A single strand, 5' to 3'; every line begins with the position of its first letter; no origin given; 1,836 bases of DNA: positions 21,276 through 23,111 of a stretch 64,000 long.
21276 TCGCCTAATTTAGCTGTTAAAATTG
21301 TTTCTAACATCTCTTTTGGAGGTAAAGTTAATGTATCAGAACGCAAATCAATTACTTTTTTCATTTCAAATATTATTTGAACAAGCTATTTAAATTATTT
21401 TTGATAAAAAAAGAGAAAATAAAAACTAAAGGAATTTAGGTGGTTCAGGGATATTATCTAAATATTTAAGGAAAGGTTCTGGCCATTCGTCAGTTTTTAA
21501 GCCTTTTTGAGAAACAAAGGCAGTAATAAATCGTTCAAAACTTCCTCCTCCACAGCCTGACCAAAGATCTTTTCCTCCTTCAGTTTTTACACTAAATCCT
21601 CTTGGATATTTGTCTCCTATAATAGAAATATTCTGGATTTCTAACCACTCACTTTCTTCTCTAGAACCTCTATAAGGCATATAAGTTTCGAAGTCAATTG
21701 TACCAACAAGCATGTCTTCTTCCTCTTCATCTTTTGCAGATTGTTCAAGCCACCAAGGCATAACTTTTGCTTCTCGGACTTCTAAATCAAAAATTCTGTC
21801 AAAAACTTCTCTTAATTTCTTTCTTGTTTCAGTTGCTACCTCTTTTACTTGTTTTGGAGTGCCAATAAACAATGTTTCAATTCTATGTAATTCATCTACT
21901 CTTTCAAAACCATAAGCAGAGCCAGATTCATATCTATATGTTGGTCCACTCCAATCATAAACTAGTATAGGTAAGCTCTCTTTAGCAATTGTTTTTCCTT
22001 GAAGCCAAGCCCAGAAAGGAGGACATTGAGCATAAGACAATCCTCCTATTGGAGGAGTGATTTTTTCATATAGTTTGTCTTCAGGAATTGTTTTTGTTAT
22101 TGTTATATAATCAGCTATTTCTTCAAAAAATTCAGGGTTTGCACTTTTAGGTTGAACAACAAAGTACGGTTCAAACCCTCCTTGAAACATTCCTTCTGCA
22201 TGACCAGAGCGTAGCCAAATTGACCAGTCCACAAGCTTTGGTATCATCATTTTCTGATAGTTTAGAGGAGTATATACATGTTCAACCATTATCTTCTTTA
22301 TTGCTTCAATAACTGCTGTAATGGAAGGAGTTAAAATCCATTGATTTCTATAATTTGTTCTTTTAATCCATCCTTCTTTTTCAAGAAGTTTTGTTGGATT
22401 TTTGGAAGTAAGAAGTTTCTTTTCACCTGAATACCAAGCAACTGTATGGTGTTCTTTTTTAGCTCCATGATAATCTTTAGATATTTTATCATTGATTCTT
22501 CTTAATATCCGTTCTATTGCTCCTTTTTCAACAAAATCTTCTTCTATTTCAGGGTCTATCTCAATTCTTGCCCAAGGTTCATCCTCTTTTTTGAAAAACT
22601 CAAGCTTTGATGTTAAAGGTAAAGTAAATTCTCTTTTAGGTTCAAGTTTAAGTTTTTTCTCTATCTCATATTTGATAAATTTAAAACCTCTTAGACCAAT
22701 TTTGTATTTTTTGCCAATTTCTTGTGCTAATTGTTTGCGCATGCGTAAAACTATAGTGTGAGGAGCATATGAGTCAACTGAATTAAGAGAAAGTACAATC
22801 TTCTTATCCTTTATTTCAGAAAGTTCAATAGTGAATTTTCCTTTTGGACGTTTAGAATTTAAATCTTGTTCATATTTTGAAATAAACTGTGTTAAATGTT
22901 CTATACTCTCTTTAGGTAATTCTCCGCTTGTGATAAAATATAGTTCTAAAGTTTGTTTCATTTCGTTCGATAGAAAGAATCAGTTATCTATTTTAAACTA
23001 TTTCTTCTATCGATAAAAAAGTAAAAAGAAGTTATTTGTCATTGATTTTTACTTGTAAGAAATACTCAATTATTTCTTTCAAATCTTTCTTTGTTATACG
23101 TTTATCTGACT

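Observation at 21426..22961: Atypical class II aaRS paralog resembling methanogen-type SerRS or aa:carrier-protein ligases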

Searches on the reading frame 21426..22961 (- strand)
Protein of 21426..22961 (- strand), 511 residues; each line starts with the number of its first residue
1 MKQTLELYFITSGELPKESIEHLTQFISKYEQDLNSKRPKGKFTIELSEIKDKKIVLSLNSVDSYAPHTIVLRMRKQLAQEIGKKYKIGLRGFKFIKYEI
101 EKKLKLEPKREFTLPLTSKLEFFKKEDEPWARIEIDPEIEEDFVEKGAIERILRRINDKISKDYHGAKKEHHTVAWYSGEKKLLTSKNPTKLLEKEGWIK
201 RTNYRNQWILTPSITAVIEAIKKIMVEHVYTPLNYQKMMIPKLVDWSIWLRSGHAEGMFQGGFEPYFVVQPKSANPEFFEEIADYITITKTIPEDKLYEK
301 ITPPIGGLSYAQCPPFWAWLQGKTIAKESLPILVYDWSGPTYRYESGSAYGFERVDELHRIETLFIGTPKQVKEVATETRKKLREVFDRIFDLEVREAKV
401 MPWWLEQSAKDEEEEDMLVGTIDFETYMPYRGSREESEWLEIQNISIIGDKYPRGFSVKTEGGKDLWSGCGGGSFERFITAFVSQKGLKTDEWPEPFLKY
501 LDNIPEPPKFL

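Call 3: search_protein_families(library=pfam, proteins=[window:21426-22961:-], max_evalue=1)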
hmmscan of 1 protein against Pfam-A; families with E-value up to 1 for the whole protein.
window:21426-22961:- (511 aa): 3 families
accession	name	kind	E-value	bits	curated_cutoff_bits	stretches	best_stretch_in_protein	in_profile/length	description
PF18490.6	tRNA_bind_4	-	1e-14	55.2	25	1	1-162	1-161/162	tRNA-binding domain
PF00587.30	tRNA-synt_2b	-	8.1e-09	36.2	29.3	1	312-485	17-178/179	tRNA synthetase class II core domain (G, H, P, S and T)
PF04430.19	DUF498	-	0.2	12.1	33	1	334-385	27-77/109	Protein of unknown function (DUF498/DUF598)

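Call 4: search_protein_families(library=ncbifam, proteins=[window:21426-22961:-], max_evalue=1)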
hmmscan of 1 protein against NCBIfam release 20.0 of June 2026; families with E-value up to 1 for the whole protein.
window:21426-22961:- (511 aa): 3 families
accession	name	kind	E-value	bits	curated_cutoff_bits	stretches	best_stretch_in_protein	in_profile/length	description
NF002120.0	PRK00960.1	equivalog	5.1e-136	454.2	611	1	1-511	3-515/518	serine--tRNA ligase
TIGR00415.1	serS_MJ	equivalog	5e-66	223.2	489.55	1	4-510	4-511/518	serine--tRNA ligase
NF005479.0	PRK07080.1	equivalog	0.0026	16.8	357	1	334-497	155-311/318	amino acid--[acyl-carrier-protein] ligase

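Call 5: search_solved_structures(query=window:21426-22961:-, max_evalue=1, show_alignments=3)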
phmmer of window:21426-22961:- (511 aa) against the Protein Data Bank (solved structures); distinct sequences matched with E-value up to 1: 2.
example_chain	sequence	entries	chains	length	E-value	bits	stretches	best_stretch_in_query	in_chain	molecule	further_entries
2cim_A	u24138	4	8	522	3.7e-116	392.2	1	5-511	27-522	SERYL-TRNA SYNTHETASE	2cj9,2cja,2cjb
3w3s_A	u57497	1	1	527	5.9e-62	213.3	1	8-510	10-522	Type-2 serine--tRNA ligase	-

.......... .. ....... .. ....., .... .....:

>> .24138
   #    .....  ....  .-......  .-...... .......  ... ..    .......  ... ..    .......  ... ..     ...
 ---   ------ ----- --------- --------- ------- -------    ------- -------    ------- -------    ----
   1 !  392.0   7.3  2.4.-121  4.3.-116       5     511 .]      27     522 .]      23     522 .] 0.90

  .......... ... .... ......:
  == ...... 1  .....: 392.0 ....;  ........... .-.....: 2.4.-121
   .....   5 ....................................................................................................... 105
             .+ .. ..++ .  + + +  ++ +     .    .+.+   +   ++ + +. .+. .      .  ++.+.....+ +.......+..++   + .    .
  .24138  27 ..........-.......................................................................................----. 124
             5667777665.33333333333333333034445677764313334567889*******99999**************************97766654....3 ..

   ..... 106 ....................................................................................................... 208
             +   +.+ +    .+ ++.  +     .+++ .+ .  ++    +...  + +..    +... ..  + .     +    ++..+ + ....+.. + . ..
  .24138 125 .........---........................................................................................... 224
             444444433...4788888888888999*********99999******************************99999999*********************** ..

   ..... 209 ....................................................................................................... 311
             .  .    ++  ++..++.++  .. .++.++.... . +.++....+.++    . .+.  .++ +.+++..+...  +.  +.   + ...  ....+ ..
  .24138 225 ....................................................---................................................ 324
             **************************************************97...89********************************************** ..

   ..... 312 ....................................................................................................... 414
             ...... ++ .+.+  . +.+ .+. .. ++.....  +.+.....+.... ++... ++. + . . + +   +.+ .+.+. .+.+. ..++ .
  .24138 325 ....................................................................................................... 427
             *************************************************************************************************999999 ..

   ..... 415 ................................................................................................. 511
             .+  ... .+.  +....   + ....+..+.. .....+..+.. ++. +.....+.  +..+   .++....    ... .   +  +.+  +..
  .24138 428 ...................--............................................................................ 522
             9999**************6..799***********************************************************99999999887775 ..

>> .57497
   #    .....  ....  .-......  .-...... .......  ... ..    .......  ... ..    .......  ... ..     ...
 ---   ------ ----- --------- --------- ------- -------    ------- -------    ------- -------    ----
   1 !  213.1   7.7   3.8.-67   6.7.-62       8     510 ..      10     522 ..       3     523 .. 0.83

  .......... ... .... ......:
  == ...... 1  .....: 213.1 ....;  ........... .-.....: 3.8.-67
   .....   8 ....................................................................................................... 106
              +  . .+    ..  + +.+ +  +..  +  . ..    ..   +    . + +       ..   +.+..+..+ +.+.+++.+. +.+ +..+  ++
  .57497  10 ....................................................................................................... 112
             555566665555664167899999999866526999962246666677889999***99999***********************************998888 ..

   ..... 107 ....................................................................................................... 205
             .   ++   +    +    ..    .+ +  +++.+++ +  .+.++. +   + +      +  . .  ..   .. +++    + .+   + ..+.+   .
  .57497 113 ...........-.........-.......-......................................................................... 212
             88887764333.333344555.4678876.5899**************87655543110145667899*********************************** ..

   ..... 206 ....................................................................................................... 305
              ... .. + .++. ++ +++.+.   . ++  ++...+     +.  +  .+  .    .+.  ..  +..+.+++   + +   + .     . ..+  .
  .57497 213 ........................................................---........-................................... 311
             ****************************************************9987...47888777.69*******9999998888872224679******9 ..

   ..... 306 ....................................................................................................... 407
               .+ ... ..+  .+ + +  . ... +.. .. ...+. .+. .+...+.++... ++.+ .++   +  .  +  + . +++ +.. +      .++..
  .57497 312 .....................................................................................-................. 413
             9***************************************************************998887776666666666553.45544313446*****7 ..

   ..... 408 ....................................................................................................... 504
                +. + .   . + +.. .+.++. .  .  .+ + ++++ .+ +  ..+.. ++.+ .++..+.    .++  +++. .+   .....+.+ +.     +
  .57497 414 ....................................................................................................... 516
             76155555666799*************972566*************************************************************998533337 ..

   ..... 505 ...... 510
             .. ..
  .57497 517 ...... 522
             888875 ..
